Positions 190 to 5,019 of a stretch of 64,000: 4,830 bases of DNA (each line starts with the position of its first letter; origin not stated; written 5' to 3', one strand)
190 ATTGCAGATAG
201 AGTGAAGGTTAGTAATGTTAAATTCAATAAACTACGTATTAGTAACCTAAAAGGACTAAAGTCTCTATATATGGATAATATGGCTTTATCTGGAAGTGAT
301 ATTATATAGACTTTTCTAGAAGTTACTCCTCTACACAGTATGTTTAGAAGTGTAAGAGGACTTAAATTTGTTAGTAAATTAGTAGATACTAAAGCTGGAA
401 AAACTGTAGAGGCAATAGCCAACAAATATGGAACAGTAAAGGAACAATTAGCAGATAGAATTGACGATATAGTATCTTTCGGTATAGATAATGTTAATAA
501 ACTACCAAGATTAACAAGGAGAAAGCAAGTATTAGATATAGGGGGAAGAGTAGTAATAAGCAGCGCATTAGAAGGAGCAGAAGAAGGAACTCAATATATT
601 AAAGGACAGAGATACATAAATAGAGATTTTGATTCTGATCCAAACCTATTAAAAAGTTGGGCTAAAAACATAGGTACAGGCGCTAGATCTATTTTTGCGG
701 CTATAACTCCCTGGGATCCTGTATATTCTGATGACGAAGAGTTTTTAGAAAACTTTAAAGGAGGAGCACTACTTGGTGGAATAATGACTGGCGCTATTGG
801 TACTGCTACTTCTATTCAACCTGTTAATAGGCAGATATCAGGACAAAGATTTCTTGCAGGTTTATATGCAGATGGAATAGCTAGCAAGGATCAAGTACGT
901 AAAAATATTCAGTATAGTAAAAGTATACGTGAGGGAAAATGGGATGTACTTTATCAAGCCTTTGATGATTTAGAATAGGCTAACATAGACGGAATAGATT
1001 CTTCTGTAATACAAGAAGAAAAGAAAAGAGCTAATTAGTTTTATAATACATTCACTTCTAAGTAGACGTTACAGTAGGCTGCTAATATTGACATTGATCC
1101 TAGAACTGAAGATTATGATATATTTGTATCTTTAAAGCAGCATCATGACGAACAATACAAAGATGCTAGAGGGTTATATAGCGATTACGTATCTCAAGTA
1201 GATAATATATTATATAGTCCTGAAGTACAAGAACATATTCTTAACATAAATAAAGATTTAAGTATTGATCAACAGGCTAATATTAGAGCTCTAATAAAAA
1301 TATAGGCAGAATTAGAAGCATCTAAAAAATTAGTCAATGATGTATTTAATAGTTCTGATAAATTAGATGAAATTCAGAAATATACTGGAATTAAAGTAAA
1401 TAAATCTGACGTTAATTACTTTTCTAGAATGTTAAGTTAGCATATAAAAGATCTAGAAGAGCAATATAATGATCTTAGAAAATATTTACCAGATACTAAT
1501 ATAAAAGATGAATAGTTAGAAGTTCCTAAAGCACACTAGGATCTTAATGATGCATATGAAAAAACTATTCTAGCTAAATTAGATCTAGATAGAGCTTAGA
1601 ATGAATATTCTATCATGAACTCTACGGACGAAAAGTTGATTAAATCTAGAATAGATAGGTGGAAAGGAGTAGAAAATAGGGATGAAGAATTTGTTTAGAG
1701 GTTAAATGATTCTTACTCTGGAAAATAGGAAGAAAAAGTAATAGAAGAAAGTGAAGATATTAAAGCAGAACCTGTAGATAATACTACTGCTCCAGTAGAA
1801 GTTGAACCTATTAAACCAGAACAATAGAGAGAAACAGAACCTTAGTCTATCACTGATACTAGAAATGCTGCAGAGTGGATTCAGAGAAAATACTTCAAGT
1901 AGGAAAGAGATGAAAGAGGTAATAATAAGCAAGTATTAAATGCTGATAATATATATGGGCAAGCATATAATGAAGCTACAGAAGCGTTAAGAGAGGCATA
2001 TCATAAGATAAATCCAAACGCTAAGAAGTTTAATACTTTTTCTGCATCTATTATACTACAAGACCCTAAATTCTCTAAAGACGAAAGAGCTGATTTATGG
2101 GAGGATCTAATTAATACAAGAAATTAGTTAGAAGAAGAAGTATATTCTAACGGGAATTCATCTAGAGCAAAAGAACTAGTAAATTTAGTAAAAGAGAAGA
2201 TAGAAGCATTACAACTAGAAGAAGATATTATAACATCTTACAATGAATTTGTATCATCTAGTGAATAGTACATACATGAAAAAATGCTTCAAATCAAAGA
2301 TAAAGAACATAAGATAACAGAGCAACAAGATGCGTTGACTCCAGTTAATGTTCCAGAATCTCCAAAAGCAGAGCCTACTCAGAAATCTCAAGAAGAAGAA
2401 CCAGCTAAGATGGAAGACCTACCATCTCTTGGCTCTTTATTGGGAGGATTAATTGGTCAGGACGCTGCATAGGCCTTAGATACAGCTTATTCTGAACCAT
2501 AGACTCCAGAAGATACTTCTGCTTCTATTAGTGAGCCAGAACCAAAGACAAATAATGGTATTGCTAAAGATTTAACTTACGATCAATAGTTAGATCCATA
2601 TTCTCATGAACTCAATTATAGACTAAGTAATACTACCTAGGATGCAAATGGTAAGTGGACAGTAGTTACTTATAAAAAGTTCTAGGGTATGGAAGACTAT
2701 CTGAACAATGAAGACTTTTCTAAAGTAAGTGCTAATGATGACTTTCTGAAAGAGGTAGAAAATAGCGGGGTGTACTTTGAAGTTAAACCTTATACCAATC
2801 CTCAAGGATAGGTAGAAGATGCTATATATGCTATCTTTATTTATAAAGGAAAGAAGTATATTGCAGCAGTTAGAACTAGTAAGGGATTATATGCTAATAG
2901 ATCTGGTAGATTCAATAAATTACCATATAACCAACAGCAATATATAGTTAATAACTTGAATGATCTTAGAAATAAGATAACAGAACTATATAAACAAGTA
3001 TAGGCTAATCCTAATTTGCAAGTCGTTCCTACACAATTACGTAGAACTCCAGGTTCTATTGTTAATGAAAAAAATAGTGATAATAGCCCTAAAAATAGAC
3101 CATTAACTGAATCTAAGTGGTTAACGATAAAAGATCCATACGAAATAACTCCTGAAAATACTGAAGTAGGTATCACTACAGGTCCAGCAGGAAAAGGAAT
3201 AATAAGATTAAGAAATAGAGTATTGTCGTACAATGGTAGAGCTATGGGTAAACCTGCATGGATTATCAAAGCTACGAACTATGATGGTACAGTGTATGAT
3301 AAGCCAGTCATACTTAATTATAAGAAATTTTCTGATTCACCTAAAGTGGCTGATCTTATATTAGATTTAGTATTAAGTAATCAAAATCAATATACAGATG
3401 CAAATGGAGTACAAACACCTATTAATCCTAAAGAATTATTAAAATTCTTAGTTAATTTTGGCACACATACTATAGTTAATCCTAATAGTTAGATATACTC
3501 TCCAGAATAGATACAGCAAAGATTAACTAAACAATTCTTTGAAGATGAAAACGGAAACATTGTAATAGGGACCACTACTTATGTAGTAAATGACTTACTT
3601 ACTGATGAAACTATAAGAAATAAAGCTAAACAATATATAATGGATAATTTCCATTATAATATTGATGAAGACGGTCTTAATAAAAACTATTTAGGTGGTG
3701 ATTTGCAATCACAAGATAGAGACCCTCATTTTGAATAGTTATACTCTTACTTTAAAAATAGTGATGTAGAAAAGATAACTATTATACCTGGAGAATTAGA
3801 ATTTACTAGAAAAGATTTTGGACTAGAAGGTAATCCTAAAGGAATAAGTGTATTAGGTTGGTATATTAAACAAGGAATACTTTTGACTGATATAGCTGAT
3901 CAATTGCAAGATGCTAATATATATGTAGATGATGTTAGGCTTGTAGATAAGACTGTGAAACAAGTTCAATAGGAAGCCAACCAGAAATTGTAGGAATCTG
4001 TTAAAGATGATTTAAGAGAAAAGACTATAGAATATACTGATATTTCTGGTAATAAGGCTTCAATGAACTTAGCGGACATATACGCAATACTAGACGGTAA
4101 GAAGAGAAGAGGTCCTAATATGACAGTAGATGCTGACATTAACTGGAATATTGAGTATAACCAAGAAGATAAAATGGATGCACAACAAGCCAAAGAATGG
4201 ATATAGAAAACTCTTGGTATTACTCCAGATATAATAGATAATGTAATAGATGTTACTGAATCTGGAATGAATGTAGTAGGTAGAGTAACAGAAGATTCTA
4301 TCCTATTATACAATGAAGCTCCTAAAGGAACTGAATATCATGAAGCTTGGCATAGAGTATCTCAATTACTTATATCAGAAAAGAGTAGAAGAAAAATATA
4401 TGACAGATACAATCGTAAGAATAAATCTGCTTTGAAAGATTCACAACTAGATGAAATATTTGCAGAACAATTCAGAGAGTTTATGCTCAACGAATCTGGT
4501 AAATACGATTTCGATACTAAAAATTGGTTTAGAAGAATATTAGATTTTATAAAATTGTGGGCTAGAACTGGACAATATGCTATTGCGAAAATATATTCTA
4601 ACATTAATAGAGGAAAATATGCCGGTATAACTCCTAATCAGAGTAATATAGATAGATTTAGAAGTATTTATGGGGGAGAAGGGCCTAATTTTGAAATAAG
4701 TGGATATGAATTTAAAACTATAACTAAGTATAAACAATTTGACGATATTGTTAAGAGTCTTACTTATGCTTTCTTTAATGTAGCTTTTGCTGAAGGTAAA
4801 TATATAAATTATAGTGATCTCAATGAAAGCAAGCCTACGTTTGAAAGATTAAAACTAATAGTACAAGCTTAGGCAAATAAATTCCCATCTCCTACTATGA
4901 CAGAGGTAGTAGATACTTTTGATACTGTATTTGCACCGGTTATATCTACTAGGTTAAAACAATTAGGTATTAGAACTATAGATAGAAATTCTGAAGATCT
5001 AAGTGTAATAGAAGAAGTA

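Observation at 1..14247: Single reading frame of at least 4,748 codons, still 5'-incomplete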

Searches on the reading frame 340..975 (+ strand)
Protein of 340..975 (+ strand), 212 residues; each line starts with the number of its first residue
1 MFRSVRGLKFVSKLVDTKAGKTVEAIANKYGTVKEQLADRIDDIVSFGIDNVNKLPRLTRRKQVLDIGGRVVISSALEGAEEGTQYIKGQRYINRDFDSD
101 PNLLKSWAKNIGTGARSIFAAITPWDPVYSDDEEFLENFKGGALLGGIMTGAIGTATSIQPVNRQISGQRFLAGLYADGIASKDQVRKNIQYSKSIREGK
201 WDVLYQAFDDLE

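Call 82: find_encoding_contigs(protein=window:340-975:+, flank=10000, max_places=4)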
Protein window:340-975:+ (212 aa): no gene with exactly this product is on record in the collection.

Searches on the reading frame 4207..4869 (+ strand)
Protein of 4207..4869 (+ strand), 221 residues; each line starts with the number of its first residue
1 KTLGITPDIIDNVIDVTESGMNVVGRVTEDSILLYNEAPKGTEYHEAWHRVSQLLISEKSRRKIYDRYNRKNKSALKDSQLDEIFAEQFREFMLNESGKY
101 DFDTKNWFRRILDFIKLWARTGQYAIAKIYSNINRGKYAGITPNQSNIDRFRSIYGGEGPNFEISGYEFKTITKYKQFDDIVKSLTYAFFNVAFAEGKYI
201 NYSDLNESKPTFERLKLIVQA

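Call 69: find_homologous_proteins(query=window:4207-4869:+, max_evalue=0.001)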
Query window:4207-4869:+ (221 aa): 13 proteins with E <= 0.001 among 140 candidates.
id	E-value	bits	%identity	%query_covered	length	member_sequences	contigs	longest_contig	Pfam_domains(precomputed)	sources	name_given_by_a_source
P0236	7.1e-130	449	91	100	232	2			-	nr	nr:MAG TPA: hypothetical protein [Caudoviricetes sp.]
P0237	6.7e-105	368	72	100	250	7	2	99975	-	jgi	jgi:hypothetical protein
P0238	1.0e-87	311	65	100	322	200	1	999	-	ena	-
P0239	7.8e-65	237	89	55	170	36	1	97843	-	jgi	jgi:hypothetical protein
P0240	3.2e-59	218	61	76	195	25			-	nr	nr:MAG: hypothetical protein [Bacteriophage sp.]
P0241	3.3e-59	218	62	76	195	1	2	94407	-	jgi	-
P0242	4.2e-41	159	76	41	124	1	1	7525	-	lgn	-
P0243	3.1e-35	140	88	35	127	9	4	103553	-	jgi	jgi:hypothetical protein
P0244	1.2e-30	125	66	42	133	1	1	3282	-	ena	-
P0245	1.3e-20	92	74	29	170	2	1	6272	-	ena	-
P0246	5.3e-20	90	53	35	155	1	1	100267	-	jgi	jgi:hypothetical protein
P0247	9.8e-20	89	85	25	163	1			-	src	-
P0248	4.2e-13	68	72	24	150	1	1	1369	PF14804.12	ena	-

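Call 89: predict_structure(alignment_id=A2)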
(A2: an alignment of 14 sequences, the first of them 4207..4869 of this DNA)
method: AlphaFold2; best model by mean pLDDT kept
length: 221 residues; sequences in the alignment: 14
mean_pLDDT: 48.4   pTM: 0.48
mean pLDDT of the five models: 48.4, 47.7, 47.5, 47.0, 46.7
residues with pLDDT >= 90: 4; 70-90: 42; 50-70: 32; < 50: 143
segments of 3 or more residues with pLDDT < 50: 1-39, 117-205, 210-221
pLDDT, mean of each block of 10 residues (from residue 1): 26 26 26 37 58 69 88 84 77 70 72 55 38 39 43 36 30 33 36 32 48 43 33
secondary structure, 60 per line:
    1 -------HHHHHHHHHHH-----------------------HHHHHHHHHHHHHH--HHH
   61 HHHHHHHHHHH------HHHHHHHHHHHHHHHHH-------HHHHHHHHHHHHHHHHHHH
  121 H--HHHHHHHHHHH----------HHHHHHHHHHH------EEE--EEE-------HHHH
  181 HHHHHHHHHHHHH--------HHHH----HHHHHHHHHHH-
elements in order: H8-18 H42-55 H58-71 H78-94 H102-121 H124-134 H145-155 E162-164 E167-169 H177-193 H202-205 H210-220

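Call 101: search_solved_structures(query=A4, max_evalue=10, show_alignments=1)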
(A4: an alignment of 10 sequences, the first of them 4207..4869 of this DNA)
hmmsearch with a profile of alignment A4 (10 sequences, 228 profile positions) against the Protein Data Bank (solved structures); distinct sequences matched with E-value up to 10: 9.
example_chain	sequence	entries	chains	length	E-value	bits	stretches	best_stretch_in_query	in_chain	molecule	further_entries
6r5a_A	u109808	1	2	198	0.2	14.6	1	66-126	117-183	Pro-Pro endopeptidase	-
2n6j_A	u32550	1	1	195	0.23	14.4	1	66-126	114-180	Zinc metalloprotease Zmp1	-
6r52_A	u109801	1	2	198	0.25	14.3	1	66-126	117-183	Pro-Pro endopeptidase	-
5n12_A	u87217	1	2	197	0.26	14.2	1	66-126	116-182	Pro-Pro endopeptidase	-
5a0p_A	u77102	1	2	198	0.26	14.2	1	66-126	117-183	ZINC METALLOPROTEASE ZMP1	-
6r53_A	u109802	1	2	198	0.27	14.2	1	66-126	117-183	Pro-Pro endopeptidase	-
6r54_A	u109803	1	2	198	0.74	12.7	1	66-126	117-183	Pro-Pro endopeptidase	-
6r56_A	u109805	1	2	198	0.9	12.5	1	66-126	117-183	Pro-Pro endopeptidase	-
6r55_A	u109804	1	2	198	0.95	12.4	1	66-126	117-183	Pro-Pro endopeptidase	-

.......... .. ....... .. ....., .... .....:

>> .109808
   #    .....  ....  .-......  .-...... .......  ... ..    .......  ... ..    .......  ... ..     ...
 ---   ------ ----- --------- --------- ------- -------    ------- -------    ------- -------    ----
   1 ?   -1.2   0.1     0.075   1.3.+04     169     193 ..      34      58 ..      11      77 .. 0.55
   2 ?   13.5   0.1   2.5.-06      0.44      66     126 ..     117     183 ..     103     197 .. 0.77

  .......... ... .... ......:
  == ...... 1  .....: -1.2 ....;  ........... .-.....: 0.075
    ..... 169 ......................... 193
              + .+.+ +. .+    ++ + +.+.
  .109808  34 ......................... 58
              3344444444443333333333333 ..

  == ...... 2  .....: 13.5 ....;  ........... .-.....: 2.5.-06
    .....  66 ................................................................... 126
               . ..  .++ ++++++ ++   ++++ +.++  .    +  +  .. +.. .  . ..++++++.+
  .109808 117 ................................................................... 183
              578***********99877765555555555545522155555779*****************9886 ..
